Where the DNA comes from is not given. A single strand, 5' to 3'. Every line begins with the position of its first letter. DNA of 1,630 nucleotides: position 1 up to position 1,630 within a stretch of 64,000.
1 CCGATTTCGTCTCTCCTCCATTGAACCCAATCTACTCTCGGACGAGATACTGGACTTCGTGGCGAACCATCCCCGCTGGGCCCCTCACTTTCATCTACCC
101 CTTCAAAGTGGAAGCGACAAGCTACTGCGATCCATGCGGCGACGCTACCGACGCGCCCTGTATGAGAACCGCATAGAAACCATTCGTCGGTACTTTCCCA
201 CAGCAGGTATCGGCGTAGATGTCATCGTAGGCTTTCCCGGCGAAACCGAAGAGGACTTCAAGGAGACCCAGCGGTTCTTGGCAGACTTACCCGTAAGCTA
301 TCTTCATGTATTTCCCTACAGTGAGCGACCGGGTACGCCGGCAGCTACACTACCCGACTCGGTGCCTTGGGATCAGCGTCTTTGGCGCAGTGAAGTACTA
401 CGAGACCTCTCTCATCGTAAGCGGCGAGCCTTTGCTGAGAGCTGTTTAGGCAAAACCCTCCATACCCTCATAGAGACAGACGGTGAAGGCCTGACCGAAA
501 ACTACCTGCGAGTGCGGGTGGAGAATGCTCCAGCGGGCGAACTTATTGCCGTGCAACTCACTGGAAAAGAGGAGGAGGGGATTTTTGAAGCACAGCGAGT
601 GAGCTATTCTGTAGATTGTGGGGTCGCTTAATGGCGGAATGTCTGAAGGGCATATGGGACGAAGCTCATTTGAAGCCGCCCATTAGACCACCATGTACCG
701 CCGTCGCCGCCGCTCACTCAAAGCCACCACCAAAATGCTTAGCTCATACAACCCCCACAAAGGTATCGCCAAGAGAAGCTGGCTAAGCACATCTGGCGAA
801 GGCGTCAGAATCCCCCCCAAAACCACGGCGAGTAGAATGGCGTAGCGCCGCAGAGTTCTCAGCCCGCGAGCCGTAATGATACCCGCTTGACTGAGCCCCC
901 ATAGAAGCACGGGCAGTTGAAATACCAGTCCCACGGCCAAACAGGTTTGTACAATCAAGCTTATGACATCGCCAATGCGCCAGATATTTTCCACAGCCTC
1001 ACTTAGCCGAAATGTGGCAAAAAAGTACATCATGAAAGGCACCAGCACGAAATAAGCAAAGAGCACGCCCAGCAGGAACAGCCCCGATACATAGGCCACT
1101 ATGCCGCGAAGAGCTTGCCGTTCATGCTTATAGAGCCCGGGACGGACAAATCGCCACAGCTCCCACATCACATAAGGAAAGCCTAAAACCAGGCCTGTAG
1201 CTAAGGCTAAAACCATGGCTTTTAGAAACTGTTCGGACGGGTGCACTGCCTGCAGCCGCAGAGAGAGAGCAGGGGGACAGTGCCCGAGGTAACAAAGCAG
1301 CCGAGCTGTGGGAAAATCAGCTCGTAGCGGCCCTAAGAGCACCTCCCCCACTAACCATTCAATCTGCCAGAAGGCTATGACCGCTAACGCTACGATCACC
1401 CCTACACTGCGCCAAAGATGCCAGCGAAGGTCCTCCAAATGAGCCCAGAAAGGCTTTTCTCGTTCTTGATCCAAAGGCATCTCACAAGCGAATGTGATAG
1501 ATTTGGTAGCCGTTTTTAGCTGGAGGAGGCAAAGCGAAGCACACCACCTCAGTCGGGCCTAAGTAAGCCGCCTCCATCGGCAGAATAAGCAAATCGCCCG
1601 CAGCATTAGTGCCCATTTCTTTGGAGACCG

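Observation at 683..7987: Five-gene minus-strand operon: orphan SdaAA, unknown 4-TM protein, giant multi-sensor histidine kinase, unknown secreted protein, and TatC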

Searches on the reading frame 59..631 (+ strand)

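Call 3: search_protein_families(library=pfam, proteins=[window:59-631:+], max_evalue=0.01)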
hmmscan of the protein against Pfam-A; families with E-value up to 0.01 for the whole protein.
window:59-631:+ (190 aa): 1 family
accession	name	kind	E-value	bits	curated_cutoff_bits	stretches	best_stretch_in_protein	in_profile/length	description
PF04055.27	Radical_SAM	-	1.1e-10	42.4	29.5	1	9-74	103-166/166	Radical SAM superfamily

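Call 4: search_protein_families(library=ncbifam, proteins=[window:59-631:+], max_evalue=0.01)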
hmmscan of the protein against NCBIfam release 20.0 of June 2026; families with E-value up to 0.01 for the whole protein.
window:59-631:+ (190 aa): 15 families
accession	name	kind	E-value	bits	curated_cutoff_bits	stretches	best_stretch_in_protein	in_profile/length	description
TIGR00089.1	TIGR00089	subfamily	1.7e-45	155.6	251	1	2-172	243-424/429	MiaB/RimO family radical SAM methylthiotransferase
TIGR01579.1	MiaB-like-C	equivalog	4.3e-44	151.4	357.05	1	2-166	243-415/416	tRNA (N(6)-L-threonylcarbamoyladenosine(37)-C(2))-methylthiotransferase MtaB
TIGR01574.1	miaB-methiolase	equivalog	3.9e-34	118.4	355.3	1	2-144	250-392/437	tRNA (N6-isopentenyl adenosine(37)-C2)-methylthiotransferase MiaB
TIGR01125.1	TIGR01125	equivalog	5.2e-30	104.9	356.95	1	1-146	240-385/432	30S ribosomal protein S12 methylthiotransferase RimO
TIGR01578.1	MiaB-like-B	hypoth_equivalog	7.6e-28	97.4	314.7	1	10-173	245-414/421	tRNA (N(6)-L-threonylcarbamoyladenosine(37)-C(2))-methylthiotransferase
NF010916.0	PRK14336.1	equivalog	5.9e-24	84.6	606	1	1-140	227-367/418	tRNA (N6-isopentenyl adenosine(37)-C2)-methylthiotransferase MiaB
TIGR04013.1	B12_SAM_MJ_1487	hypoth_equivalog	1.6e-10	40.4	251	1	12-99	270-357/382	TIGR04013 family B12-binding domain/radical SAM domain-containing protein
TIGR04014.1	B12_SAM_MJ_0865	equivalog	2.6e-09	36.4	360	1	15-108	276-367/434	methyl-coenzyme M reductase glutamine C-methyltransferase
TIGR04479.1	bcpD_PhpK_rSAM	subfamily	2.7e-08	32.6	600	1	13-76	347-408/504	PhpK family radical SAM P-methyltransferase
NF038361.1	rSAM_Sden_1168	equivalog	9.5e-05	21.1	575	1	13-92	388-466/560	Sden_1168 family B12-binding radical SAM P-methyltransferase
TIGR04107.1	rSAM_HutW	equivalog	0.00065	18.6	400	1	12-96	156-239/419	heme anaerobic degradation radical SAM methyltransferase ChuW/HutW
TIGR01212.1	TIGR01212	equivalog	0.00095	18.4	180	1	13-86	143-214/302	tRNA modification radical SAM protein MnmL/YtqA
TIGR00538.1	hemN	equivalog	0.0029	16.5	324.95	1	20-91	174-244/454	oxygen-independent coproporphyrinogen III oxidase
TIGR00539.1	hemN_rel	equivalog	0.0048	16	205.4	1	14-110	117-212/361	radical SAM family heme chaperone HemW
NF006067.1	PRK08208.1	equivalog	0.0065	15.4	380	1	15-93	156-233/427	STM4012 family radical SAM protein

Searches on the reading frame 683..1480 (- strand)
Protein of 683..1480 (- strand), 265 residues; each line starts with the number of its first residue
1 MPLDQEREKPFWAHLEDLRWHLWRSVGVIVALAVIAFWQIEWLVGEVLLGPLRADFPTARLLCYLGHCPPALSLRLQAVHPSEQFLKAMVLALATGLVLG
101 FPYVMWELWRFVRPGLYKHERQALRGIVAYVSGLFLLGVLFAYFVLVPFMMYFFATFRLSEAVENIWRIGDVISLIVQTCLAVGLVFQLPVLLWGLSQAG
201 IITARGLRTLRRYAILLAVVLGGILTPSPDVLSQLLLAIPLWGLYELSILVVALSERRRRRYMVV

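Call 3: search_protein_families(library=pfam, proteins=[window:683-1480:-], max_evalue=0.01)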
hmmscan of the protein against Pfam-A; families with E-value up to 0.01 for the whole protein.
window:683-1480:- (265 aa): 1 family
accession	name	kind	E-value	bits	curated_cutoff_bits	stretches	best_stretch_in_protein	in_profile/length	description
PF00902.23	TatC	-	2.5e-60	204.3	25.1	1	14-240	2-208/208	Sec-independent protein translocase protein (TatC)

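Call 4: search_protein_families(library=ncbifam, proteins=[window:683-1480:-], max_evalue=0.01)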
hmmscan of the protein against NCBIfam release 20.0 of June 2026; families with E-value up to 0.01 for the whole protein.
window:683-1480:- (265 aa): 3 families
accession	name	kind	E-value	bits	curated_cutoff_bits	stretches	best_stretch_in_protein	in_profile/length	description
TIGR00945.1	tatC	equivalog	7.2e-52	176.4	132.7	1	13-245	3-215/215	twin-arginine translocase subunit TatC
TIGR01912.1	TatC-Arch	equivalog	2e-43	148.8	192.6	1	73-255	50-232/234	Sec-independent protein translocase TatC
NF008174.0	PRK10921.1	equivalog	7.5e-31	107.6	432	1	78-260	61-241/258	Sec-independent protein translocase subunit TatC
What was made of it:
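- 683..1480 (-): tatC, the twin-arginine translocase receptor subunit (265 aa, six TMs). Its start lies 1 nt after the U463 stop. The first periplasmic loop carries an insertion of about 15 aa with a conserved Cys pair (C63, C68; about nt 1250-1309). Pfam TatC E 2.5e-60; TIGR00945 scores 176.4 against a 132.7 cut-off (calls 3, 4).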

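Call 61: search_solved_structures(query=window:683-1480:-, show_alignments=2)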
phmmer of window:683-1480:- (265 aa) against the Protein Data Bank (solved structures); distinct sequences matched with E-value up to 0.001: 7.
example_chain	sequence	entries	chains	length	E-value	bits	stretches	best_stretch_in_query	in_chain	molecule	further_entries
4b4a_A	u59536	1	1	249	6.3e-33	118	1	10-261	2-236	SEC-INDEPENDENT PROTEIN TRANSLOCASE PROTEIN TATC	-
4htt_A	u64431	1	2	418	4.5e-32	115.2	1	10-260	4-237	Sec-independent protein translocase protein TatC, Lysozyme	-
4hts_A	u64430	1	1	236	1.2e-31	113.8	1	9-255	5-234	Sec-independent protein translocase protein TatC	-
9e02_E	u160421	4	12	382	3.7e-28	102.4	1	85-253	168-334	Sec-independent protein translocase protein TatC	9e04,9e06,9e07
9dzz_A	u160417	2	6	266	1.7e-25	93.6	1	81-250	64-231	Sec-independent protein translocase protein TatC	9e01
9r91_A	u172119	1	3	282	2e-25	93.4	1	81-250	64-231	Sec-independent protein translocase protein TatC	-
9e03_A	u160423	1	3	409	1.3e-21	80.8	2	170-261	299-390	Sec-independent protein translocase protein TatC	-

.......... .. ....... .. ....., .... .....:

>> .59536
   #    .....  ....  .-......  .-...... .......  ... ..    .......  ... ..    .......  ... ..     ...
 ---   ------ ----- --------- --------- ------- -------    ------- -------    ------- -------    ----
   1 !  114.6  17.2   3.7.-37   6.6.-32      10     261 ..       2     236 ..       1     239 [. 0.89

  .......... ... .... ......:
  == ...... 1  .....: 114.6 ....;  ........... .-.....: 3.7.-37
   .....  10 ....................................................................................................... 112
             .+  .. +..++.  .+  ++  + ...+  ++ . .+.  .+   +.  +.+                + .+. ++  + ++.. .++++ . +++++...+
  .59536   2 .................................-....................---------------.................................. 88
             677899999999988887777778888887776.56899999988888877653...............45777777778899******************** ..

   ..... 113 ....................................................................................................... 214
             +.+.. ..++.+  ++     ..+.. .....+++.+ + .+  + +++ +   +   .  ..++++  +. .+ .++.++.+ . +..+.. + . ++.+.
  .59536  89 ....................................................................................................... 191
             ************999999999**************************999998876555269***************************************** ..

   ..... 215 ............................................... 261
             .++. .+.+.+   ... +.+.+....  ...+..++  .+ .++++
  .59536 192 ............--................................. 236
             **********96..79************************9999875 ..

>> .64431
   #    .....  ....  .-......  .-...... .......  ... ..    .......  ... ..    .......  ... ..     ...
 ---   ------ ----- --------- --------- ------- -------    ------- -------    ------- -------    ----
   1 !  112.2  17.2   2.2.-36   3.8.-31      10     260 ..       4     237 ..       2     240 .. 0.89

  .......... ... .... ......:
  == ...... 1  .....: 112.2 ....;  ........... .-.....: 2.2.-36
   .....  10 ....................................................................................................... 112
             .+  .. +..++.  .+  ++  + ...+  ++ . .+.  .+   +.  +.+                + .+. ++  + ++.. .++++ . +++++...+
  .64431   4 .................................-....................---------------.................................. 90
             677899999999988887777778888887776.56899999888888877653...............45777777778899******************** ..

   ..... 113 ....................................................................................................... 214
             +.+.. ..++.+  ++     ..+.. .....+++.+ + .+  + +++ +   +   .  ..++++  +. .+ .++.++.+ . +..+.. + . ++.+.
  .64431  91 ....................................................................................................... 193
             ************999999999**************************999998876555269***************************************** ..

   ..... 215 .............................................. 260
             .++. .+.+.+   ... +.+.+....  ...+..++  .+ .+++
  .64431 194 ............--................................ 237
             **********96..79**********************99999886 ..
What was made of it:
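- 683..1480 (-): The insertion is seen against Aquifex TatC 4B4A (call 61).
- On TatC (twin-arginine translocase receptor subunit): Aquifex TatC 4B4A matches at E 6e-33 over the full length (call 61).
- Closest known: Minimal TatAC-type twin-arginine translocase loci of Sphingobacteria/Bacteroidota. Different: TatC also carries a Cys-pair insertion in periplasmic loop P1 relative to Aquifex TatC (call 61).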

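Call 88: find_related_loci(query=A8, collection=viral_contigs, flank=4000)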
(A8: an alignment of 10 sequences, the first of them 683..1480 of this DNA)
Query A8 (265 aa) in viral_contigs; peptide patterns used: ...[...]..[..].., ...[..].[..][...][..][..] (x = any residue, [..] = any of these).
58 stretches matched a pattern; 1 encode a relative of the query (tblastn E <= 1e-3); 1 distinct loci.
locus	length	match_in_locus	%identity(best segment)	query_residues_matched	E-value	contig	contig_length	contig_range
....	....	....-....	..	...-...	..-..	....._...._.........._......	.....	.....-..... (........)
